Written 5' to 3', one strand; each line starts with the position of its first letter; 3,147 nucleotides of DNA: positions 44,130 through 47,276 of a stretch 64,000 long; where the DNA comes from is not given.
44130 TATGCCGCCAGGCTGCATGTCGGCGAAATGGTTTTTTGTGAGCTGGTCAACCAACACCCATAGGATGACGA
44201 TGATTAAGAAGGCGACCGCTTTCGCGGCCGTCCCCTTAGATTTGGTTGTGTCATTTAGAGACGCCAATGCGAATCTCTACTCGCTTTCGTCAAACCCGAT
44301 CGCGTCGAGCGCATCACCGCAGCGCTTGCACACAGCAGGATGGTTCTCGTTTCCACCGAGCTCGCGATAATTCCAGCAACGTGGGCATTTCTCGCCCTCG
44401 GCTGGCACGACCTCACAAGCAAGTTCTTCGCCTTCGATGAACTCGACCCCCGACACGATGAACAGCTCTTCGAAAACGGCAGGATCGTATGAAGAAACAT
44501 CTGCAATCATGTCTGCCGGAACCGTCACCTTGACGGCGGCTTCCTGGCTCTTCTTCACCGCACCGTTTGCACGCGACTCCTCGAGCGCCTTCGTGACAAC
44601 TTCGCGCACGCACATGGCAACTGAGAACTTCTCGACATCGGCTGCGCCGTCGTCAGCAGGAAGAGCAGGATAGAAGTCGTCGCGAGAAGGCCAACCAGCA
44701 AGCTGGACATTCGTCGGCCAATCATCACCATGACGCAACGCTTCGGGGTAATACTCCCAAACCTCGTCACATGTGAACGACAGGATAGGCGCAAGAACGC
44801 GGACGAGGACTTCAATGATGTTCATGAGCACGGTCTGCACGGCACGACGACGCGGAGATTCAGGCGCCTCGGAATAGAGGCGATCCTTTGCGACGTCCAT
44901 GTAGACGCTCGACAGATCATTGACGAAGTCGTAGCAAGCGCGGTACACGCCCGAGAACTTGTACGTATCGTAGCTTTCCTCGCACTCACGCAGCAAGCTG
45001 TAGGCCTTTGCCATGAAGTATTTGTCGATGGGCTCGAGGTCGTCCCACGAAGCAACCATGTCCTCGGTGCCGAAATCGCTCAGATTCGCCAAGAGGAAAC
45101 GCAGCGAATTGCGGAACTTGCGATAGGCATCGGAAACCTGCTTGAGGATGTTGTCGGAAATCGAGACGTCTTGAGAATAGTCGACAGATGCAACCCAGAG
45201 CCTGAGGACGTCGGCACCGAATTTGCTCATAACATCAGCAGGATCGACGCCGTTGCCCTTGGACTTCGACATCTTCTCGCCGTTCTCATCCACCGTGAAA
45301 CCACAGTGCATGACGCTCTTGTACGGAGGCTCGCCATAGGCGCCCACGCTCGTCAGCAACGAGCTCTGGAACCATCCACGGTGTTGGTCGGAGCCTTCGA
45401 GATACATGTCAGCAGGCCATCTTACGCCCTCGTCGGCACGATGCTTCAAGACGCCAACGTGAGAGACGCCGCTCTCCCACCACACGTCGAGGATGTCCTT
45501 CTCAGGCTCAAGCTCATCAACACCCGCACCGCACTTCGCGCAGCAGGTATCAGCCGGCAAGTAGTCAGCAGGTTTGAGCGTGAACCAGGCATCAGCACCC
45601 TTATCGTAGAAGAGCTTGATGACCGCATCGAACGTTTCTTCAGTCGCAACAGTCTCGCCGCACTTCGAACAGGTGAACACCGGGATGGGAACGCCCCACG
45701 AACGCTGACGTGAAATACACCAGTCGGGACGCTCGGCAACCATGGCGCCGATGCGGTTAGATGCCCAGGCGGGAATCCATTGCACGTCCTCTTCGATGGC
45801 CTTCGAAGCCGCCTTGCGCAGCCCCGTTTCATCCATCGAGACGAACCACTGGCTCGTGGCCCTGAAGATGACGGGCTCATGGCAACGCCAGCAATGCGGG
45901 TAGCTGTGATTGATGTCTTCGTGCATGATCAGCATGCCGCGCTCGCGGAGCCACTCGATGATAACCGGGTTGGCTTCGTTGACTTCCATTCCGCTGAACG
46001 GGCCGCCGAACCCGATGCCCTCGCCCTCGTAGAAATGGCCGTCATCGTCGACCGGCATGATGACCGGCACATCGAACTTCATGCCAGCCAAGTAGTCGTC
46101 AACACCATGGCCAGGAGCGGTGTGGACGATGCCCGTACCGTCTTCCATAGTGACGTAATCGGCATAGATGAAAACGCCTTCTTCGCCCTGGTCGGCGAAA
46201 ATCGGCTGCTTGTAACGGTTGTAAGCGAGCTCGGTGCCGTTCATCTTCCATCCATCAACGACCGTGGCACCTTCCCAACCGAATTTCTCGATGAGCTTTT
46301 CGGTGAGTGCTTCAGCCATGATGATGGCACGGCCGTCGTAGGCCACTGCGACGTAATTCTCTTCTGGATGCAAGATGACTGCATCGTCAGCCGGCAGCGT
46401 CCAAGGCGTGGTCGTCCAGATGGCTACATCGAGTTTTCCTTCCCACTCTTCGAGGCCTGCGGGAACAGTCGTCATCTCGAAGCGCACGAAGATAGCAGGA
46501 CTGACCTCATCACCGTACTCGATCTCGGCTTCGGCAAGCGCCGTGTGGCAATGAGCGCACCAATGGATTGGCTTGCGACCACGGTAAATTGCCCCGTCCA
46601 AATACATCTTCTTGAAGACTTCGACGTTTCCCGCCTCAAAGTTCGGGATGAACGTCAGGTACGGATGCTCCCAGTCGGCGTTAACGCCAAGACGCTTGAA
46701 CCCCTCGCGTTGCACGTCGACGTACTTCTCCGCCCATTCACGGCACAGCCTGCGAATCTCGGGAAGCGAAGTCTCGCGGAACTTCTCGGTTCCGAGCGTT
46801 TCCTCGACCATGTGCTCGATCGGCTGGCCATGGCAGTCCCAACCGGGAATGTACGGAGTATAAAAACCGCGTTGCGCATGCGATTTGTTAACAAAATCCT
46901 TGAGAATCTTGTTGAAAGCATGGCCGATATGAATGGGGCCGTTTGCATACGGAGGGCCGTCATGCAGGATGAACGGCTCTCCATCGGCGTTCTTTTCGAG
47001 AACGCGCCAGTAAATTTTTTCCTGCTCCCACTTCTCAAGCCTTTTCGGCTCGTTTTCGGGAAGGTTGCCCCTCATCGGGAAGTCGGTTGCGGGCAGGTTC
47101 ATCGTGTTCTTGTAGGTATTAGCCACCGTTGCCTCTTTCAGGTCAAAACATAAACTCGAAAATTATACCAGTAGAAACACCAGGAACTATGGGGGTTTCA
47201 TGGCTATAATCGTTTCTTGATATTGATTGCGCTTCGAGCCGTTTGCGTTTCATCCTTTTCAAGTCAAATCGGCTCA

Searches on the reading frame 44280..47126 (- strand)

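Call 35: search_protein_families(library=pfam, proteins=[window:44280-47126:-], max_evalue=0.0001)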
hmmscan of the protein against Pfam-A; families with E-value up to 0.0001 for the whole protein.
window:44280-47126:- (949 aa): 6 families
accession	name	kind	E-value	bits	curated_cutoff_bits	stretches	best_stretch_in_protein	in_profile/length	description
PF00133.28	tRNA-synt_1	-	1.2e-135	452.9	22.7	1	29-657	2-414/414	tRNA synthetases class I (I, L, M and V)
PF08264.19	Anticodon_1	-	2.4e-27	96.1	25.1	1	701-866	1-147/148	Anticodon-binding domain of tRNA ligase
PF09334.17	tRNA-synt_1g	-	1e-20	74.3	20.1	1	59-203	8-136/391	tRNA synthetases class I (M)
PF01921.24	tRNA-synt_1f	-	1.6e-07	31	27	1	578-675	241-339/360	tRNA synthetases class I (K)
PF01406.26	tRNA-synt_1e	-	1.8e-07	31.3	27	1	592-664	228-299/301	tRNA synthetases class I (C) catalytic domain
PF06827.20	zf-FPG_IleRS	-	1.6e-05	25.1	21.3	1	911-936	1-27/30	Zinc finger found in FPG and IleRS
